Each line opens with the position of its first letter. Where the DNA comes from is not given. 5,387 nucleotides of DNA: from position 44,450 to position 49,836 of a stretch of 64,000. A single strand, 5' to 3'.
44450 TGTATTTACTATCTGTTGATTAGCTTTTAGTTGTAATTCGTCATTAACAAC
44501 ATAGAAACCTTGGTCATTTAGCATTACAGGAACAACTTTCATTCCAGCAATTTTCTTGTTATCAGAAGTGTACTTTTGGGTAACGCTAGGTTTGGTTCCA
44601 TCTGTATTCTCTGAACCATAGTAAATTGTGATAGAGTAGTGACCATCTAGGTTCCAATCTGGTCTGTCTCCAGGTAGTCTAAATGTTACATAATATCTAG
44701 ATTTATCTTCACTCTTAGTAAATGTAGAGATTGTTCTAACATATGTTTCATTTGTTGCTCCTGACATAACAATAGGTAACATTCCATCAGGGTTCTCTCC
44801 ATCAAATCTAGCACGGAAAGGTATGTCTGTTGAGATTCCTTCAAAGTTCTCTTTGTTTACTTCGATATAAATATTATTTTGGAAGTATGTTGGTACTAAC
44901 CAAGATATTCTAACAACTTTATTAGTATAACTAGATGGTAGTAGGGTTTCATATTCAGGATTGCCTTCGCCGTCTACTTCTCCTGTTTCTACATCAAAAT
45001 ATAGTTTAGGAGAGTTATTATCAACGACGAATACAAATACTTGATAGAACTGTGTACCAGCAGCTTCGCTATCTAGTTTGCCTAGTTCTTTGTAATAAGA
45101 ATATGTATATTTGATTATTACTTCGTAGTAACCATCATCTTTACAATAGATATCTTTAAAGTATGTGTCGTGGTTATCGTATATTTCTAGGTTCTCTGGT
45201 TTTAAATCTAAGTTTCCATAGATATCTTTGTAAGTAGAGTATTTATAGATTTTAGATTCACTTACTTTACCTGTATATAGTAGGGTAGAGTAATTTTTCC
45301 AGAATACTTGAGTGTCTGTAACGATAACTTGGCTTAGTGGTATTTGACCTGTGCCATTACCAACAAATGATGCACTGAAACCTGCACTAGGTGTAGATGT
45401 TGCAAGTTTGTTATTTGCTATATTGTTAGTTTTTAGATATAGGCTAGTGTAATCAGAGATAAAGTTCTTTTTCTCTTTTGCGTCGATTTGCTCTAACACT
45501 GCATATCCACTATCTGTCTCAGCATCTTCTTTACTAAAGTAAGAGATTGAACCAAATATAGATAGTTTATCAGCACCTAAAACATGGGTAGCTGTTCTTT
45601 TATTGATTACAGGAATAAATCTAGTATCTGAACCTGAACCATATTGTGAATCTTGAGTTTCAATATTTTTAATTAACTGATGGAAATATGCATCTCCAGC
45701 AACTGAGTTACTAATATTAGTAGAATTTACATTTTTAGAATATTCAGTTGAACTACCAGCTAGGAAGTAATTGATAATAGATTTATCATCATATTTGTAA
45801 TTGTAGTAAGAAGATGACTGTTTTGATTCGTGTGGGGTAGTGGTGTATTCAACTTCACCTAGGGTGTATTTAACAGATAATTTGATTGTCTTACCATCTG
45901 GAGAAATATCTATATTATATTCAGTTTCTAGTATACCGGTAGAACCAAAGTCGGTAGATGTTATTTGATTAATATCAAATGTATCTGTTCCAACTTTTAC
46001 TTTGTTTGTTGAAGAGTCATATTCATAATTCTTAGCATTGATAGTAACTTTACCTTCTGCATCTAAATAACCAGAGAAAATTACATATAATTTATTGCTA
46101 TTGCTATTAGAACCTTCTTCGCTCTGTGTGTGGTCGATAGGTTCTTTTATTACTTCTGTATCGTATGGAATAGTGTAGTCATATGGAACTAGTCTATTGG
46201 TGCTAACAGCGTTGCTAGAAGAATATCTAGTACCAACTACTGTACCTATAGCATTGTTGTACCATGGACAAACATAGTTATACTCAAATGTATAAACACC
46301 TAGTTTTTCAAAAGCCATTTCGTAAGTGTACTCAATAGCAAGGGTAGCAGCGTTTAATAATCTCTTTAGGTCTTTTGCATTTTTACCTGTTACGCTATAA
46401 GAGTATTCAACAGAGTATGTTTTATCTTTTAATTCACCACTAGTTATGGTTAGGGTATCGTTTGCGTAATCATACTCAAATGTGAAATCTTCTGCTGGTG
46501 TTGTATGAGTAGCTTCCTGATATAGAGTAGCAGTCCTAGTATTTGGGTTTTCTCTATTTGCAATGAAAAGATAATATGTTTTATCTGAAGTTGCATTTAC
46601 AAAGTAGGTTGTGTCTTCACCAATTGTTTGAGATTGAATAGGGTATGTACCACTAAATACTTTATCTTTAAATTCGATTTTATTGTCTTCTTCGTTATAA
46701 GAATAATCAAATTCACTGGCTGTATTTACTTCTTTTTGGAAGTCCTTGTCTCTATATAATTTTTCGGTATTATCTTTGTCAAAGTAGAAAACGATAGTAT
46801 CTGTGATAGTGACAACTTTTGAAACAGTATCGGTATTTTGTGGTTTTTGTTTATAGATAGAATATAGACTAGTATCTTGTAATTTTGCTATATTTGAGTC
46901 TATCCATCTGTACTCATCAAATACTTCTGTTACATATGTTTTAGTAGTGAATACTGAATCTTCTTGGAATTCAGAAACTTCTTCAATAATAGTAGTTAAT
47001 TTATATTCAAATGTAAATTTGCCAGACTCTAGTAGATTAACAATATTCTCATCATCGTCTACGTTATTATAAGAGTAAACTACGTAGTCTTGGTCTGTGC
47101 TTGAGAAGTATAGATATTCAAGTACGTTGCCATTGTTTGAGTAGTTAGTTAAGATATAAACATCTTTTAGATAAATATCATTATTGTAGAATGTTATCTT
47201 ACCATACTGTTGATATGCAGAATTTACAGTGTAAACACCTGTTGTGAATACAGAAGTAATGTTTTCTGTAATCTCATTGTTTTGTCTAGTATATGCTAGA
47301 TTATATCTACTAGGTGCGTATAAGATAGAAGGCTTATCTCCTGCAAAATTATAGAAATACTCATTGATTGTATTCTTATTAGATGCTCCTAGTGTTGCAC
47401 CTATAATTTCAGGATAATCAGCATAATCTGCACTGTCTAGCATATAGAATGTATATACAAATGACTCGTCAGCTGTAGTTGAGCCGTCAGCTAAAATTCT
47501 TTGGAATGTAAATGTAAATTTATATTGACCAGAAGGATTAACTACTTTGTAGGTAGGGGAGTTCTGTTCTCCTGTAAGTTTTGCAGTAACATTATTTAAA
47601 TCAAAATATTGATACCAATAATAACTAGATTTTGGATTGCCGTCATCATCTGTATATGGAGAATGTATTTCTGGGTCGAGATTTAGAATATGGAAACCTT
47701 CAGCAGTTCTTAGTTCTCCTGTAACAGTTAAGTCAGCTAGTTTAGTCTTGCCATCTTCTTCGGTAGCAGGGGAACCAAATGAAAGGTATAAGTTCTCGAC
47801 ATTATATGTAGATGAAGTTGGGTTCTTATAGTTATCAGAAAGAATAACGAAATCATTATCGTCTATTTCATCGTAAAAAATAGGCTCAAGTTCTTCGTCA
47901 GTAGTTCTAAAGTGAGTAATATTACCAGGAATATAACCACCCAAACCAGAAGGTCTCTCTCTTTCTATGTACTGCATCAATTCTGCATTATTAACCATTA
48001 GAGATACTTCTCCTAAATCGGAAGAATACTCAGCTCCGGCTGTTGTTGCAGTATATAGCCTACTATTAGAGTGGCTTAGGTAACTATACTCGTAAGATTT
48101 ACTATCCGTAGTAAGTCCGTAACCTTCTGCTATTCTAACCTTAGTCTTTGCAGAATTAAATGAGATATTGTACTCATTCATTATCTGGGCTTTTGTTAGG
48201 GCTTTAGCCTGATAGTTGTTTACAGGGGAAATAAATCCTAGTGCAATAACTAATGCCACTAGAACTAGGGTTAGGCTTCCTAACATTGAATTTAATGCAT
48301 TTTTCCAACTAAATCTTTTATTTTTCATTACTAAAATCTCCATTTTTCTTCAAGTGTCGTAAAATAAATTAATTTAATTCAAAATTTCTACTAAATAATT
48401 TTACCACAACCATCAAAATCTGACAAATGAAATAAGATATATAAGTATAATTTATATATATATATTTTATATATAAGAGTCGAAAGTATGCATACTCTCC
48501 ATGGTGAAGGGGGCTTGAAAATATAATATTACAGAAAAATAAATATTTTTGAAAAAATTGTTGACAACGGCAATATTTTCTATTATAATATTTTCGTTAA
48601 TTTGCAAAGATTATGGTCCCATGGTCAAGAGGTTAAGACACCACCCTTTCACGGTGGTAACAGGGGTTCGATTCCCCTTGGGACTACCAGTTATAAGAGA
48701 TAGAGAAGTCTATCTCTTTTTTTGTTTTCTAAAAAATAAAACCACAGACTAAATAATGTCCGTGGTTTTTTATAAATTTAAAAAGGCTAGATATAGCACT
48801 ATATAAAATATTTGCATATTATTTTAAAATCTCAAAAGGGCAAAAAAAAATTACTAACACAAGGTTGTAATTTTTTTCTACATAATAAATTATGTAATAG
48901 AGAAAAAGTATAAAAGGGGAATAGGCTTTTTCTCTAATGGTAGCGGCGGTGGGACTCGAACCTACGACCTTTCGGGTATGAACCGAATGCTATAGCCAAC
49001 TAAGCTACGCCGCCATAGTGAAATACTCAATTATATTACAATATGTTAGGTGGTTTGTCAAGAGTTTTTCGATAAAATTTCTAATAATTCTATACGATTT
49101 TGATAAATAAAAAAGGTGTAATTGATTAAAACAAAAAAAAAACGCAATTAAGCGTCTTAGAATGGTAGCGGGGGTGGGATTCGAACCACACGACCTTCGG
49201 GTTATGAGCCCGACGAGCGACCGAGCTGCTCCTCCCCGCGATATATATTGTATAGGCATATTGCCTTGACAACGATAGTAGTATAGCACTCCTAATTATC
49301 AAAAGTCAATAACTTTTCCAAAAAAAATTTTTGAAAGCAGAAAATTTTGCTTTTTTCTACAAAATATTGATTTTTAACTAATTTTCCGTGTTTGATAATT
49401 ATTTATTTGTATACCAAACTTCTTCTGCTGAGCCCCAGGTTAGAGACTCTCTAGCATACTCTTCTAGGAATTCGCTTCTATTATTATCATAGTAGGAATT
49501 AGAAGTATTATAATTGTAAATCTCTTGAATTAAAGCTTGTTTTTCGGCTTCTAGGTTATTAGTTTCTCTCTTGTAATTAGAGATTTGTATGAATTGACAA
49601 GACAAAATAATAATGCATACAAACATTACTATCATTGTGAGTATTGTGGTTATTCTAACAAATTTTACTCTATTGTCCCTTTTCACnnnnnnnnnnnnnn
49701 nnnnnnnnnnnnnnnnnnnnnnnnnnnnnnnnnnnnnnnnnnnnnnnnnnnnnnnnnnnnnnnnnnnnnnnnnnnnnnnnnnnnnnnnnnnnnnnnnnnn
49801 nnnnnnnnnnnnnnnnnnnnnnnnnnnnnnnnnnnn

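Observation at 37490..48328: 3,612-aa signal-peptide plus C-terminal-TM giant protein built from divergent PKD/HYR-like units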

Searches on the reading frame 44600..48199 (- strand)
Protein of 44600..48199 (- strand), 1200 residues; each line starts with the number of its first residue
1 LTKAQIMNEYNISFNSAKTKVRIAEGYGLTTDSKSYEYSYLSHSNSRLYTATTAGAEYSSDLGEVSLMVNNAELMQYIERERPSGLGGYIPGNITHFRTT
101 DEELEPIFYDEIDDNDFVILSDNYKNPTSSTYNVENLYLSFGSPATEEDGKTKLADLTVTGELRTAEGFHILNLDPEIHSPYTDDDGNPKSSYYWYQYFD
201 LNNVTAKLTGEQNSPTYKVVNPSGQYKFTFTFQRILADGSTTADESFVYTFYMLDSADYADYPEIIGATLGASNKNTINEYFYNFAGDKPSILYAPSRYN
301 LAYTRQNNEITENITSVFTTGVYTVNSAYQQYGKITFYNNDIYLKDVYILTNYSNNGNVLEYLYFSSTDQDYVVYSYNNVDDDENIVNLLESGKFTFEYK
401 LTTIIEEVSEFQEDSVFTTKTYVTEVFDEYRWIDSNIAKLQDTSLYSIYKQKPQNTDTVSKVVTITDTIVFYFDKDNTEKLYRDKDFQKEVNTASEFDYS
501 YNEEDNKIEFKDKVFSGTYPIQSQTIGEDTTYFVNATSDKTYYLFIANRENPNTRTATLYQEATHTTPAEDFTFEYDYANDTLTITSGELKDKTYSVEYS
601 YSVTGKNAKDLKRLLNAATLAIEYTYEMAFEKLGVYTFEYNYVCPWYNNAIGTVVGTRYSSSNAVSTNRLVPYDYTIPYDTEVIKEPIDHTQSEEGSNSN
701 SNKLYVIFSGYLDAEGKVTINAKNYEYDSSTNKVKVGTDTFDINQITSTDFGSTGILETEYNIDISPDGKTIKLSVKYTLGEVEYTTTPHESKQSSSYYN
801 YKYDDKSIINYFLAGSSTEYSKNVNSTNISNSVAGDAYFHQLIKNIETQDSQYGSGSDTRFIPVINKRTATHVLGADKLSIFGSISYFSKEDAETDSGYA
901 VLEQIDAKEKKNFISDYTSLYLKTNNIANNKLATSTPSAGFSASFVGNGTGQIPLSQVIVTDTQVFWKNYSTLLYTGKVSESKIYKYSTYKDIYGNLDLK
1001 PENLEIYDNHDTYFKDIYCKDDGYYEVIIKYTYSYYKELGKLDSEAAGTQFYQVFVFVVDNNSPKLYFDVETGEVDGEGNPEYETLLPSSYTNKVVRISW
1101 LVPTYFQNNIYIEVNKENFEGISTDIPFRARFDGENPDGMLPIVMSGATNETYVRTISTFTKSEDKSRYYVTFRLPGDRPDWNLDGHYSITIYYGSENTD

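Call 46: predict_structure(alignment_id=A4)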
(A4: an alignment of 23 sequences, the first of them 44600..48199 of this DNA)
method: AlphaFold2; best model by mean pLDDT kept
length: 1200 residues; sequences in the alignment: 23
mean_pLDDT: 74.8   pTM: 0.63
mean pLDDT of the five models: 74.8, 71.8, 71.4, 67.1, 65.7
residues with pLDDT >= 90: 185; 70-90: 640; 50-70: 246; < 50: 129
segments of 3 or more residues with pLDDT < 50: 273-280, 651-653, 854-858, 874-880, 882-939, 960-971, 993-996, 1009-1017, 1035-1041, 1105-1108, 1137-1139, 1196-1200
pLDDT, mean of each block of 10 residues (from residue 1): 88 93 83 77 84 88 88 85 75 89 90 87 76 92 82 91 89 90 83 92 84 78 92 87 92 86 73 46 60 86 67 83 83 89 91 82 90 80 84 89 81 77 87 80 87 77 71 87 86 80 86 76 79 79 74 77 78 73 67 59 76 78 83 68 78 60 56 74 87 61 89 89 89 89 89 85 85 92 89 70 87 83 86 84 83 52 82 49 42 39 41 37 38 42 57 59 37 56 70 55 61 47 67 52 58 63 69 75 74 76 52 75 69 58 59 76 73 77 73 50
secondary structure, 60 per line:
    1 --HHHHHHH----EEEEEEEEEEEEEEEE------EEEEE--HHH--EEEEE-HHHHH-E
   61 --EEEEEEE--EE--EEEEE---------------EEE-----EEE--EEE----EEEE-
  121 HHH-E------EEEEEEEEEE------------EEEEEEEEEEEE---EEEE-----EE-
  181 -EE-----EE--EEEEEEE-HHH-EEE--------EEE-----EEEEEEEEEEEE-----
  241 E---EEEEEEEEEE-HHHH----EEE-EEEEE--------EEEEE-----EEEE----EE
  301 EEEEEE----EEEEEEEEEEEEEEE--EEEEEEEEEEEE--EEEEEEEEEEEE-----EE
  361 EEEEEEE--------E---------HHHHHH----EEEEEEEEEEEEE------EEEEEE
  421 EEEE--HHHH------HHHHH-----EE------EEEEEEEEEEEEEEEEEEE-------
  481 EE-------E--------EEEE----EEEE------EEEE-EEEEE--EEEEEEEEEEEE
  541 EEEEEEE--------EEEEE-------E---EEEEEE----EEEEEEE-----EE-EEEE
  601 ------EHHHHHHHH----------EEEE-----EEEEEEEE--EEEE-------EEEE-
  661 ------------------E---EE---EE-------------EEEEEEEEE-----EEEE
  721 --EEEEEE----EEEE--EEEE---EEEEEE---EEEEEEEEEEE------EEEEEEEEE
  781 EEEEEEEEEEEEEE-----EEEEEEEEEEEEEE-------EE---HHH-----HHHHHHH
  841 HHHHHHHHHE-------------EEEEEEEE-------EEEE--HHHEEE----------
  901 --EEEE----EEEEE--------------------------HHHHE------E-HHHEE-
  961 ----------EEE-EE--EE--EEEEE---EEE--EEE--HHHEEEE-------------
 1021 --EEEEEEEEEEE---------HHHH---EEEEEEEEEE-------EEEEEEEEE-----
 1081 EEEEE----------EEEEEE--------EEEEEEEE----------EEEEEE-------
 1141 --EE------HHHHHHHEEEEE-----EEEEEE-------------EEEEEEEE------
elements in order (helices of 4 or more, strands of 3 or more residues): H3-9 E14-29 E36-40 E48-52 H54-58 E63-69 E76-80 E96-98 E104-106 E109-111 E116-119 E132-141 E154-165 E169-172 E193-199 E205-207 E216-218 E224-235 E245-254 H256-259 E264-266 E268-272 E281-285 E291-294 E299-306 E311-325 E328-339 E342-353 E359-367 H386-391 E396-408 E415-424 H427-430 H437-441 E455-473 E499-502 E507-510 E517-520 E522-526 E529-547 E556-560 E572-577 E582-588 E597-600 H608-615 E626-629 E635-642 E645-648 E656-659 E703-711 E717-720 E723-728 E733-736 E739-742 E746-751 E755-765 E772-794 E800-813 H834-849 E864-871 E879-882 E888-890 E903-906 E911-915 H942-945 E971-973 E983-987 E991-993 E996-998 E1004-1007 E1023-1033 H1043-1046 E1050-1059 E1067-1075 E1081-1085 E1096-1101 E1110-1117 E1128-1133 H1151-1157 E1158-1162 E1168-1173 E1187-1194

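Call 48: fold_search(model_id=the predicted structure, library=pdb)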
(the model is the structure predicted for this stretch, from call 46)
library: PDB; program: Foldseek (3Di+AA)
matches with E <= 10: 703; with E <= 0.001: 1
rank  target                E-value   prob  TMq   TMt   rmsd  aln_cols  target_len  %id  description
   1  8fia_A                2.9e-04  0.11  0.05  0.04  40.2       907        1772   10  The structure of fly Teneurin self assembly (released 2023-05-03)
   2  5y9h_B                1.2e-02  0.23  0.08  0.17  35.0       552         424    8  Crystal structure of SafDAA-dsc complex (released 2017-11-15)
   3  8ae1_A                2.4e-02  0.03  0.05  0.06  46.2      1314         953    9  Structure of trimeric SlpA outer membrane protein (released 2022-11-30)
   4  6zlu_B                3.3e-02  0.03  0.05  0.06  39.9       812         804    7  Closed-closed state of the Bt1762-Bt1763 levan transport system (released 2020-11-11)
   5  3f85                  5.0e-02  0.08  0.06  0.12  34.1       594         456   10  Structure of fusion complex of homo trimeric major pilin subunits CfaB of CFA/I fimbirae from ETEC E. coli (released 2009-08-11)
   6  9n2d_A                6.3e-02  0.04  0.05  0.08  36.6       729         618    8  Cryo-EM structure of an extended F. johnsoniae BAM complex, composite map (released 2025-07-09)
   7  6i97_B                6.3e-02  0.03  0.05  0.07  37.5       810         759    8  Structure of the ferrioxamine B transporter FoxA from Pseudomonas aeruginosa in complex with ferrioxamine B and a C-te (released 2019-08-28)
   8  6h3i_A                6.7e-02  0.03  0.05  0.04  37.6       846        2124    8  Structural snapshots of the Type 9 protein translocon (released 2018-11-07)
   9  5t4y_C                7.0e-02  0.02  0.04  0.06  39.9       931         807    8  Crystal structure of BT1762-1763 (released 2016-12-14)
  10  8xci_Z                7.7e-02  0.07  0.05  0.11  29.5       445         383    9  Open state of central tail fiber of bacteriophage lambda upon binding to LamB (released 2024-05-01)
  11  1px3_C                8.5e-02  0.08  0.05  0.05  27.5       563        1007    7  E. COLI (LACZ) BETA-GALACTOSIDASE (G794A) (released 2004-06-15)
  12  6zhp                  9.3e-02  0.07  0.06  0.14  27.7       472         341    9  Crystal structure of OmpF porin soaked in ciprofloxacin metaloantibiotic (released 2021-05-05)
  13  5iva_A                1.1e-01  0.04  0.06  0.10  33.1       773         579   10  The LPS Transporter LptDE from Pseudomonas aeruginosa, core complex (released 2016-05-18)
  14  6cvm_A                1.1e-01  0.08  0.06  0.06  28.2       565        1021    8  Atomic resolution cryo-EM structure of beta-galactosidase (released 2018-05-30)
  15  1px3_D                1.1e-01  0.08  0.05  0.06  26.9       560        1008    7  E. COLI (LACZ) BETA-GALACTOSIDASE (G794A) (released 2004-06-15)
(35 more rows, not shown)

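Call 98: fold_search(model_id=the predicted structure, library=viral)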
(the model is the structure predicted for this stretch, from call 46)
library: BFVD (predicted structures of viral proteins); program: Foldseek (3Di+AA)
matches with E <= 10: 442; with E <= 0.001: 6
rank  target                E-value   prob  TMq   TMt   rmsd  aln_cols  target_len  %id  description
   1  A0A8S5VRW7            2.4e-04  0.28  0.08  0.11  39.3       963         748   10  (no name in the UniProt tables at hand)
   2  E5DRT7                2.7e-04  0.15  0.05  0.08  42.3       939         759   10  Gp7a baseplate wedge initiator [Aeromonas phage 65]
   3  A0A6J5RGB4            4.1e-04  0.13  0.07  0.06  56.1      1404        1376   11  Ig-like domain-containing protein [uncultured Caudovirales phage]
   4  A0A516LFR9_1          4.5e-04  0.15  0.07  0.07  37.0      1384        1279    7  (no name in the UniProt tables at hand)
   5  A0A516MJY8            6.3e-04  0.14  0.07  0.07  41.7      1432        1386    9  (no name in the UniProt tables at hand)
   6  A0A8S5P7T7            8.4e-04  0.08  0.05  0.06  62.8      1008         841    8  FN3 [Siphoviridae sp. ctmYS12]
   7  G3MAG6                1.4e-03  0.10  0.06  0.06  36.1      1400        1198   10  Gp425 [Bacillus phage G]
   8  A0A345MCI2            1.9e-03  0.09  0.06  0.07  44.3      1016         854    9  Minor tail protein [Gordonia phage Teatealatte]
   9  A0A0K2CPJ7            2.5e-03  0.07  0.05  0.06  37.9       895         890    8  Putative major virion structural protein [Brevibacillus phage SecTim467]
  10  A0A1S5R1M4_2          3.7e-03  0.09  0.07  0.08  45.4      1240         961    8  Putative tail fiber protein [Pseudomonas phage phiPMW]
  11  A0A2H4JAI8            3.7e-03  0.08  0.05  0.08  40.8       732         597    8  Putative structural protein [uncultured Caudovirales phage]
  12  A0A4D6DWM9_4          3.7e-03  0.04  0.05  0.05  50.0      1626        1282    8  Uncharacterized protein [Edwardsiella phage pEt-SU]
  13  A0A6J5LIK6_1          4.2e-03  0.07  0.05  0.06  47.0       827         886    9  DUF4815 domain-containing protein [uncultured Caudovirales phage]
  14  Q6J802                4.2e-03  0.07  0.06  0.08  51.8      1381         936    7  Pas29 [Actinoplanes phage phiAsp2]
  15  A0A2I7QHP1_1          4.7e-03  0.08  0.05  0.07  46.7       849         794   10  Putative virion structural protein [Vibrio phage Aphrodite1]
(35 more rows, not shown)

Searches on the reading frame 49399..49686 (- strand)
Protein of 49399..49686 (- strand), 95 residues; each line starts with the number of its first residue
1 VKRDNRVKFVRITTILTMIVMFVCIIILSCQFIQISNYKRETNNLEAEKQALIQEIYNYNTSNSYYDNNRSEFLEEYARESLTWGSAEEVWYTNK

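Call 66: search_protein_families(library=ncbifam, proteins=[window:49399-49686:-], max_evalue=0.01)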
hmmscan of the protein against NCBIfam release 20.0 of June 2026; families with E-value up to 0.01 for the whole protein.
window:49399-49686:- (95 aa): 1 family
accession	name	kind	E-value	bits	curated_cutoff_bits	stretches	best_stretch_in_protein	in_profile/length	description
NF045998.1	cleave_ABC_plasm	equivalog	0.0035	15.6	500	1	10-75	288-354/673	Mbov_0121 family peptidase domain-containing ABC transporter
